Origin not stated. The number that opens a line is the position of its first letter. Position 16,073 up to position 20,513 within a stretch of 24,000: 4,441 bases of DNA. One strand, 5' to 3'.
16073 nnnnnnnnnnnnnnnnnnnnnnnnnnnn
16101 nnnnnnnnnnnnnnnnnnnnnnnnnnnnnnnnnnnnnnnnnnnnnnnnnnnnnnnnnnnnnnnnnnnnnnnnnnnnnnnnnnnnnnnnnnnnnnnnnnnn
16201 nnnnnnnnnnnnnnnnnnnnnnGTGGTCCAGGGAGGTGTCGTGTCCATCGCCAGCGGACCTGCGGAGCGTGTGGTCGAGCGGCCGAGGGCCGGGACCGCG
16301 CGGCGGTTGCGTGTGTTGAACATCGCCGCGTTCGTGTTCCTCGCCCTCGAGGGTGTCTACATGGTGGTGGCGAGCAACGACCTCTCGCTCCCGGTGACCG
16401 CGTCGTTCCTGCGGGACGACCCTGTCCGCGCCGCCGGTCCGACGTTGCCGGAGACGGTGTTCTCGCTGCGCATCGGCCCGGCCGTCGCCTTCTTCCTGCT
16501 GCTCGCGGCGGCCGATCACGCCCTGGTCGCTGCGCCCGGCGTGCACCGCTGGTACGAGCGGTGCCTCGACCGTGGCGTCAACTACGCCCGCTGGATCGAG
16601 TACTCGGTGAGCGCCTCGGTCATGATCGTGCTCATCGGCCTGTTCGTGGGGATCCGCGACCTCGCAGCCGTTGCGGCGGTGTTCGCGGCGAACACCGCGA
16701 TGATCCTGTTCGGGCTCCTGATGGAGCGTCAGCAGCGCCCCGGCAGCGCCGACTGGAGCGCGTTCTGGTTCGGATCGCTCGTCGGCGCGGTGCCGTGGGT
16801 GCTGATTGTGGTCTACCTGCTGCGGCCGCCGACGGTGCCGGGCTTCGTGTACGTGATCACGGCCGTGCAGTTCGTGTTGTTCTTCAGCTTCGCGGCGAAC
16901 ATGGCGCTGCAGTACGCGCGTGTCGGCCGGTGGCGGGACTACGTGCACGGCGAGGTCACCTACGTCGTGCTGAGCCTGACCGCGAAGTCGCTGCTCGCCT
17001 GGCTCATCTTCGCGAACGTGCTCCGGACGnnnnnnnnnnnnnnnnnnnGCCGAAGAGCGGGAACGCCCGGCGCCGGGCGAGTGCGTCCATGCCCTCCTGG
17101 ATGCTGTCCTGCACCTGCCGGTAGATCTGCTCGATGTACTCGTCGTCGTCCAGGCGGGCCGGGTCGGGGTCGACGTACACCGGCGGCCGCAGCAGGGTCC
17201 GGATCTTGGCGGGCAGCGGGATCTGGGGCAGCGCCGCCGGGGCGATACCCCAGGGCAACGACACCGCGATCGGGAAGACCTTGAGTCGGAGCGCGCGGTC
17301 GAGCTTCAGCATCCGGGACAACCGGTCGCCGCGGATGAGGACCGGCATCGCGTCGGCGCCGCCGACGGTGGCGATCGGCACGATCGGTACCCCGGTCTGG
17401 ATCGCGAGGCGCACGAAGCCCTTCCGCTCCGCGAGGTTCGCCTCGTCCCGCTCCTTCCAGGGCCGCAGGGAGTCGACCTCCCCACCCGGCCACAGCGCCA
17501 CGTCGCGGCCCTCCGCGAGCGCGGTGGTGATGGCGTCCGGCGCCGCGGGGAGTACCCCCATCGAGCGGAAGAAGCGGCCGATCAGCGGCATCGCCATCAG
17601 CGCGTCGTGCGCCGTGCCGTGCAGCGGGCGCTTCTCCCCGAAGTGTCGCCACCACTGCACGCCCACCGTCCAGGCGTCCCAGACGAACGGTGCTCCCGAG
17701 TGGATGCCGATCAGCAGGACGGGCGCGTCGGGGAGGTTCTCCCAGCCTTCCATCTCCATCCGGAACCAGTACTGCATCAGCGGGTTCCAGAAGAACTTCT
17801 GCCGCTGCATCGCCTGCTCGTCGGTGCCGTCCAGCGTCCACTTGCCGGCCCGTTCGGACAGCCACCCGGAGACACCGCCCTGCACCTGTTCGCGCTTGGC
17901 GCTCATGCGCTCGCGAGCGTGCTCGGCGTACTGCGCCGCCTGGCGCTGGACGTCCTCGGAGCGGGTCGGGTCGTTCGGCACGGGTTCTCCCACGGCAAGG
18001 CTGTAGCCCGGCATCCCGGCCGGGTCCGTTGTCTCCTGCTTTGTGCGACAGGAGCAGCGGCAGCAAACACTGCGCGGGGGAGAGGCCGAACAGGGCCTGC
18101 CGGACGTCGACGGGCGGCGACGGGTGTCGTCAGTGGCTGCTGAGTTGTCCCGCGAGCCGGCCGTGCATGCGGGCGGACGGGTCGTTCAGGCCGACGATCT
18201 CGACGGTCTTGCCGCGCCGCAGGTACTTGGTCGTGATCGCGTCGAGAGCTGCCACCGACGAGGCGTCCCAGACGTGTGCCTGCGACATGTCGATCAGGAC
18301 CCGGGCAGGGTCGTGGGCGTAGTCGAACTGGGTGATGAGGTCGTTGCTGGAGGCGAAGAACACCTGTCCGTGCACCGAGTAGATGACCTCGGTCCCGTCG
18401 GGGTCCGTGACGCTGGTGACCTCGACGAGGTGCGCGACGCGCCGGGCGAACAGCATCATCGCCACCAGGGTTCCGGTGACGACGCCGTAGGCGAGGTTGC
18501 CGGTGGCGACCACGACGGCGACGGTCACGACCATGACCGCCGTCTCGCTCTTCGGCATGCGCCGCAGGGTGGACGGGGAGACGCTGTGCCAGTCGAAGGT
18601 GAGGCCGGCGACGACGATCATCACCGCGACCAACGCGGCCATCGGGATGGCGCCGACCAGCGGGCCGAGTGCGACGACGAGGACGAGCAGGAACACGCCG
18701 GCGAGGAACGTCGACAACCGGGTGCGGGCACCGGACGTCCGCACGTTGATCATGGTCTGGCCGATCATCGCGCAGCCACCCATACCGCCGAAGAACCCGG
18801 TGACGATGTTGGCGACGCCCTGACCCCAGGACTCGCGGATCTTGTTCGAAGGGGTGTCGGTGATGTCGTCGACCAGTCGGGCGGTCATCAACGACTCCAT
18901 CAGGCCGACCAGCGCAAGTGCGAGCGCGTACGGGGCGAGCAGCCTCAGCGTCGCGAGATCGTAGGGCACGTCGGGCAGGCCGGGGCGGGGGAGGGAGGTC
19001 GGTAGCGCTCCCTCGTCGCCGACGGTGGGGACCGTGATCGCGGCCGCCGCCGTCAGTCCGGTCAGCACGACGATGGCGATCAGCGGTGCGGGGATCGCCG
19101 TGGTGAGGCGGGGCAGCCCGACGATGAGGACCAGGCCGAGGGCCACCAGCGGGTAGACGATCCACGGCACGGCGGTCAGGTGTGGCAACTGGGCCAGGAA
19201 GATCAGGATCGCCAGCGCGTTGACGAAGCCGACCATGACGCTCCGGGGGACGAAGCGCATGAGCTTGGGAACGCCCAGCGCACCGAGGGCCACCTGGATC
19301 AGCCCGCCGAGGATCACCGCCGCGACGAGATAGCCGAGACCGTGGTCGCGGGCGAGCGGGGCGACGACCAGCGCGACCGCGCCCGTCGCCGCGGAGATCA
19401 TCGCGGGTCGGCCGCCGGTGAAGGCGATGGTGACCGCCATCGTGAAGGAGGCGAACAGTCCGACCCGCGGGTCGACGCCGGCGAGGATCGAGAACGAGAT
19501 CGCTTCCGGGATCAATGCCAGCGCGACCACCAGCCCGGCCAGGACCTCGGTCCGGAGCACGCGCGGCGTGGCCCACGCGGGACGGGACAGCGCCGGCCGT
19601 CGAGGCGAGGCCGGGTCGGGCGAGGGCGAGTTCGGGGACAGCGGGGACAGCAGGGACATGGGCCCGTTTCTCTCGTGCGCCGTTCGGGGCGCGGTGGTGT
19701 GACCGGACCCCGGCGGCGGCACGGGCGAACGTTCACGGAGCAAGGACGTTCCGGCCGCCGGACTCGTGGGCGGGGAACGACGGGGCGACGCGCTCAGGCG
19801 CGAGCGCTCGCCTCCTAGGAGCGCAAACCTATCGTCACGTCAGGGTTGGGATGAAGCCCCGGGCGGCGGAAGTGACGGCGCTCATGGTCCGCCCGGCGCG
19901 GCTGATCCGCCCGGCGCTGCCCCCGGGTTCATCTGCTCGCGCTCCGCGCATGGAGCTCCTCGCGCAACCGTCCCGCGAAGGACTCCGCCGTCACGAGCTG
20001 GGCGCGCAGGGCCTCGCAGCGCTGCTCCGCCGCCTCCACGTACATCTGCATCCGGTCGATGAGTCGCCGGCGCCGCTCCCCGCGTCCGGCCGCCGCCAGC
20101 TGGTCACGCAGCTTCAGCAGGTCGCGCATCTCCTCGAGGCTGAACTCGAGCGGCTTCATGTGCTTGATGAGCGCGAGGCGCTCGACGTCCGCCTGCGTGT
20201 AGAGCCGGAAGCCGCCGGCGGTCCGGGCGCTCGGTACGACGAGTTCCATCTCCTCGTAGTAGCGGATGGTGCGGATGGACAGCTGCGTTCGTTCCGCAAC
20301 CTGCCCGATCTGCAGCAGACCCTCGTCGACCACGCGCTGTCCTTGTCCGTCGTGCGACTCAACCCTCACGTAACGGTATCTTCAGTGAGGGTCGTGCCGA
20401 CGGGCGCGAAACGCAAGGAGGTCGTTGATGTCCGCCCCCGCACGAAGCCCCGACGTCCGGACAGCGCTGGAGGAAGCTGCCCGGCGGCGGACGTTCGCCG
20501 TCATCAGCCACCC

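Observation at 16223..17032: A heliorhodopsin gene in a high-GC actinomycete chromosome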

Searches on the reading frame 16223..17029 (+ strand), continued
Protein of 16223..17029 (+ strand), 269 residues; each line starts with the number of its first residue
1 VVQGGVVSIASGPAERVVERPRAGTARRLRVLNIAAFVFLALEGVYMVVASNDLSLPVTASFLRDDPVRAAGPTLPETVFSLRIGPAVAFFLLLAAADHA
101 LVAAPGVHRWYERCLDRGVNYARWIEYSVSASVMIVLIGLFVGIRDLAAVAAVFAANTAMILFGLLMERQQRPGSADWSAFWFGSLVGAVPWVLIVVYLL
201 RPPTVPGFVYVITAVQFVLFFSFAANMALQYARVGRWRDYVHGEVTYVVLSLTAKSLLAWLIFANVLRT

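Call 35: predict_structure(alignment_id=A1)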
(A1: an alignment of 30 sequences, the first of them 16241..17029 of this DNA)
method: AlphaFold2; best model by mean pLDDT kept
length: 263 residues; sequences in the alignment: 30
mean_pLDDT: 67.1   pTM: 0.62
mean pLDDT of the five models: 67.1, 60.1, 54.0, 51.5, 50.5
residues with pLDDT >= 90: 5; 70-90: 105; 50-70: 130; < 50: 23
segments of 3 or more residues with pLDDT < 50: 1-14, 63-65
pLDDT, mean of each block of 10 residues (from residue 1): 39 54 83 89 77 62 52 79 85 78 57 53 68 68 69 66 56 62 67 59 66 71 71 74 77 70 56
secondary structure, 60 per line:
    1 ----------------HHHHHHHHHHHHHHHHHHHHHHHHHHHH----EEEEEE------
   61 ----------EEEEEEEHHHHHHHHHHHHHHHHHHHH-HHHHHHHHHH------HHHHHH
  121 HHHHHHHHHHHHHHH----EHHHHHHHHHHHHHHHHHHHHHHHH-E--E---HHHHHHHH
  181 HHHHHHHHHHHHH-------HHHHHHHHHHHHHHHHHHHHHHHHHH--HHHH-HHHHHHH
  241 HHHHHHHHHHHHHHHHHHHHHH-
elements in order: H17-44 E49-54 E71-77 H78-97 H99-108 H115-135 H141-164 H173-193 H201-226 H229-232 H234-262

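Call 36: search_protein_representatives(protein=window:16241-17029:+)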
Query: 263 residues. Proteins with E-value up to 0.001 (for the whole library): 2820; up to 1e-10: 1101; up to 1e-30: 121. The best 150 are listed.
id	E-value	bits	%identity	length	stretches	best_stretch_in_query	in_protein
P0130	2.0e-77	276.8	60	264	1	21-262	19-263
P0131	1.1e-65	238.4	59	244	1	74-262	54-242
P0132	5.5e-65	236.1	68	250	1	17-187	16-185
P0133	1.0e-63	231.9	51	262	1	20-262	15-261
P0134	3.6e-62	226.9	71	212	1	18-171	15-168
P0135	9.0e-61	222.3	55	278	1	18-261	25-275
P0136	2.5e-60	220.8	52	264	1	22-261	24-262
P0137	2.6e-60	220.8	79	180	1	65-199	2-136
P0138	1.0e-58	215.5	49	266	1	16-262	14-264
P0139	3.9e-58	213.7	50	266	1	20-261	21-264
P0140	3.0e-57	210.7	79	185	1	73-200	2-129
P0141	5.8e-56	206.5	72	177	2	130-224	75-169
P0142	1.7e-55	205.0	66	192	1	6-163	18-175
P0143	1.2e-53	198.9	55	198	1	68-260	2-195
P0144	4.3e-53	197.1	53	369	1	19-212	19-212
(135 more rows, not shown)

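Call 39: fold_search(model_id=the predicted structure, library=pdb)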
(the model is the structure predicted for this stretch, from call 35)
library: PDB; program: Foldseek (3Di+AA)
matches with E <= 10: 503; with E <= 0.001: 18
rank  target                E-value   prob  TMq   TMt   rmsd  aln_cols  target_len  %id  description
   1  6su3_A                5.5e-16  1.00  0.86  0.88   2.4       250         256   40  Crystal structure of the 48C12 heliorhodopsin in the violet form at pH 8.8 (released 2019-12-11)
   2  7u55                  1.2e-15  1.00  0.81  0.87   3.2       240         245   38  Crystal structure of Thermoplasmatales archaeon heliorhodopsin at pH 4.5 (released 2022-09-07)
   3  6su3_X                1.7e-15  1.00  0.85  0.87   2.6       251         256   40  Crystal structure of the 48C12 heliorhodopsin in the violet form at pH 8.8 (released 2019-12-11)
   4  6su4_A                2.0e-15  1.00  0.85  0.88   2.5       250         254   40  Crystal structure of the 48C12 heliorhodopsin in the blue form at pH 4.3 (released 2019-12-11)
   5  9ljj_A                3.8e-15  1.00  0.84  0.87   2.7       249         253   40  cryo-EM structure of a nanobody bound heliorhodopsin (released 2025-02-12)
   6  6su4_X                4.0e-15  1.00  0.85  0.88   2.6       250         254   40  Crystal structure of the 48C12 heliorhodopsin in the blue form at pH 4.3 (released 2019-12-11)
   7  6uh3_A                1.1e-14  1.00  0.84  0.89   2.5       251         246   39  Crystal structure of bacterial heliorhodopsin 48C12 (released 2019-12-04)
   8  6is6                  1.1e-14  1.00  0.82  0.86   3.1       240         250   38  Crystal structure of Thermoplasmatales archaeon heliorhodopsin (released 2019-09-25)
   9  6uh3_B                2.2e-14  1.00  0.83  0.89   2.6       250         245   38  Crystal structure of bacterial heliorhodopsin 48C12 (released 2019-12-04)
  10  7clj                  2.2e-14  1.00  0.81  0.85   3.2       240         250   38  Crystal structure of Thermoplasmatales archaeon heliorhodopsin E108D mutant (released 2020-09-02)
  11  9cdc                  3.8e-05  1.00  0.60  0.65   7.7       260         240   14  Kalium channelrhodopsin 1 C110A mutant from Hyphochytrium catenoides, Dark State (released 2025-02-19)
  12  8zaq_C                5.5e-04  1.00  0.59  0.60   7.4       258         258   13  ExoC110T class 2 channelrhodopsin (released 2024-09-04)
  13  3a7k_B                6.4e-04  1.00  0.60  0.61   5.6       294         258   13  Crystal structure of halorhodopsin from Natronomonas pharaonis (released 2009-12-15)
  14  8h87                  7.0e-04  1.00  0.58  0.58   7.8       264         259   14  Cryo-EM structure of the potassium-selective channelrhodopsin HcKCR2 in lipid nanodisc (released 2023-09-06)
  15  5azd_C                7.0e-04  1.00  0.55  0.57   5.2       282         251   12  Crystal structure of thermophilic rhodopsin. (released 2016-04-27)
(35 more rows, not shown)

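Call 55: search_protein_families(library=pfam, proteins=[L054:3139-4662:-, L054:4819-5193:+, L019:140-670:+, L074:29-340:-, L035:2-853:-, L007:4341-5486:-, L002:11324-12607:+, L053:9325-10791:+, L079:587-856:-], max_evalue=0.001)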
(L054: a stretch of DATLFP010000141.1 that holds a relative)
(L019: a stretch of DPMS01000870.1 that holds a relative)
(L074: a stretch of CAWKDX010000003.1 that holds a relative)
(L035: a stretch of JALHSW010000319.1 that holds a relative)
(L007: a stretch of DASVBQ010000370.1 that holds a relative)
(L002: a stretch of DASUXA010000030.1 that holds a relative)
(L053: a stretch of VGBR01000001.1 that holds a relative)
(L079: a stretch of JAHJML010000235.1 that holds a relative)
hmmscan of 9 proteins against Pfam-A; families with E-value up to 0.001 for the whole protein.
L054:3139-4662:- (508 aa): 5 families
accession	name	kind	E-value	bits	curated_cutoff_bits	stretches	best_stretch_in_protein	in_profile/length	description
PF11066.14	DUF2867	-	6.2e-33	114.5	27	1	341-471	15-141/142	Protein of unknown function (DUF2867)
PF13460.12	NAD_binding_10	-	1.3e-16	61.4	27.2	1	13-137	1-121/184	NAD(P)H-binding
PF05368.20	NmrA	-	1.6e-15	57.9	27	1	9-205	5-209/298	NmrA-like family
PF01370.27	Epimerase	-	2.7e-10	40.5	20.9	1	9-114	1-114/240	NAD dependent epimerase/dehydratase family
PF01073.25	3Beta_HSD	-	2.2e-05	24.1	22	1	10-112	1-113/280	3-beta hydroxysteroid dehydrogenase/isomerase family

L054:4819-5193:+ (125 aa): 1 family
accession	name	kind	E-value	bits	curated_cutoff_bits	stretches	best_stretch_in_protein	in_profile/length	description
PF07883.17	Cupin_2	-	8.1e-10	38.7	27.2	1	30-95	2-67/70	Cupin domain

L019:140-670:+ (177 aa): 0 families

L074:29-340:- (104 aa): 1 family
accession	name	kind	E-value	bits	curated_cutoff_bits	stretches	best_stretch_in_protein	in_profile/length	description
PF11127.14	YgaP-like_TM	-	9.2e-17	61.4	25.3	1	6-71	1-64/66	Inner membrane protein YgaP-like, transmembrane domain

L035:2-853:- (284 aa): 2 families
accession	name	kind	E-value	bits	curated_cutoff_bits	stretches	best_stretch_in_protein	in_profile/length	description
PF02776.23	TPP_enzyme_N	-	3.7e-29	101.4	26.8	1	14-132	2-116/119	Thiamine pyrophosphate enzyme, N-terminal TPP binding domain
PF00205.28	TPP_enzyme_M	-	7.4e-13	48.8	30.4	1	210-270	1-61/137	Thiamine pyrophosphate enzyme, central domain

L007:4341-5486:- (382 aa): 1 family
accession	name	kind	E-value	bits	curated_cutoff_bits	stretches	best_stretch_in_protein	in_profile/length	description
PF01734.28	Patatin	-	6.7e-22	79.1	27.7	1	85-259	2-190/191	Patatin-like phospholipase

L002:11324-12607:+ (428 aa): 1 family
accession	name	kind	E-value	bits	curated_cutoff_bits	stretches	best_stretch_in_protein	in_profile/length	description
PF13549.11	ATP-grasp_5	-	0.0004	20.2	27.6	1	132-185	7-60/221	ATP-grasp domain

L053:9325-10791:+ (489 aa): 1 family
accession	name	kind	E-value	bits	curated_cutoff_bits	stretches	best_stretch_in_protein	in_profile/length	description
PF14333.11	DUF4389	-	5.6e-18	65.1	25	2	280-351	5-74/76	Domain of unknown function (DUF4389)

L079:587-856:- (90 aa): 0 families

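Call 59: search_protein_families(library=pfam, proteins=[L003:4560-5459:-, L011:6891-7385:-], max_evalue=0.001)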
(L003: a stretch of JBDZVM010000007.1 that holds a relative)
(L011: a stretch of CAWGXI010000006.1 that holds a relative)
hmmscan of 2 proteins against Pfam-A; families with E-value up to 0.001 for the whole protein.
L003:4560-5459:- (300 aa): 5 families
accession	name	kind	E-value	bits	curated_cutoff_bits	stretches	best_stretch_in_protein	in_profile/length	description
PF13411.12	MerR_1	-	6e-13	49.2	21.6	1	23-85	2-63/69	MerR HTH family regulatory protein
PF02607.22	B12-binding_2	-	7.4e-12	45.7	23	1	108-175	3-70/74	B12 binding domain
PF00376.29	MerR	-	9.2e-12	45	28.2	1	23-60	1-38/38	MerR family regulatory protein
PF02310.24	B12-binding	-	1e-05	25.8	32.1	1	190-263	3-72/121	B12 binding domain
PF01527.26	HTH_Tnp_1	-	0.00041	20.9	24.1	0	19-65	21-66/75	Transposase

L011:6891-7385:- (165 aa): 1 family
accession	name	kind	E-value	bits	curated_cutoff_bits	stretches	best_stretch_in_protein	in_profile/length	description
PF20122.4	DUF6512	-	1.9e-29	103.4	26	1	12-163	19-172/181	Family of unknown function (DUF6512)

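Call 76: search_protein_families(library=pfam, proteins=[L019:140-670:+], max_evalue=0.01)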
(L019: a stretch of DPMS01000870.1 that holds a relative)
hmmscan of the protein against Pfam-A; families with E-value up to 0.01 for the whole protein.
L019:140-670:+ (177 aa): 0 families

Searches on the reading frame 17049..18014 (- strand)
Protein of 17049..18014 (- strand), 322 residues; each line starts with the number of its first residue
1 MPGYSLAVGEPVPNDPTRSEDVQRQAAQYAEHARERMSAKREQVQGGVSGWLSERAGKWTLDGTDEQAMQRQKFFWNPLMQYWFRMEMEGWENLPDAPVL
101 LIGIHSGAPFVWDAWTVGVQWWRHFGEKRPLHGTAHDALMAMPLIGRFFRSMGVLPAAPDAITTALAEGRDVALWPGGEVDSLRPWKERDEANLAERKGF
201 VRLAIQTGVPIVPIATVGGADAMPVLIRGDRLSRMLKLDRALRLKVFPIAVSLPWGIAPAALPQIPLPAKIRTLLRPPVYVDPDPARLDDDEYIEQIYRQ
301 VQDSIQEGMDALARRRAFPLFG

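Call 10: search_protein_families(library=pfam, proteins=[window:17049-18014:-], max_evalue=0.001)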
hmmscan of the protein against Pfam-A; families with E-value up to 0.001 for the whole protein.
window:17049-18014:- (322 aa): 2 families
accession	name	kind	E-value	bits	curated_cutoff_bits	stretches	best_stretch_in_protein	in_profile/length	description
PF01553.26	Acyltransferase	-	9.6e-12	45.3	23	1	86-215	2-130/132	Acyltransferase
PF03982.18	DAGAT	-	2.9e-10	40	22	1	138-283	106-255/297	Diacylglycerol acyltransferase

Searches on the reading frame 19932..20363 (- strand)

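Call 10: search_protein_families(library=pfam, proteins=[window:19932-20363:-], max_evalue=0.001)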
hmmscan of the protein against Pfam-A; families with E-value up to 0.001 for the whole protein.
window:19932-20363:- (144 aa): 3 families
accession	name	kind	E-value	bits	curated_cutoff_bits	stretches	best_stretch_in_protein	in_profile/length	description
PF13411.12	MerR_1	-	2e-18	66.7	21.6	1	18-84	2-67/69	MerR HTH family regulatory protein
PF00376.29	MerR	-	4.6e-14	52.4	28.2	1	19-55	2-38/38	MerR family regulatory protein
PF09278.17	MerR-DNA-bind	-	1.7e-09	38.6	25.4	1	60-124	1-63/65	MerR, DNA binding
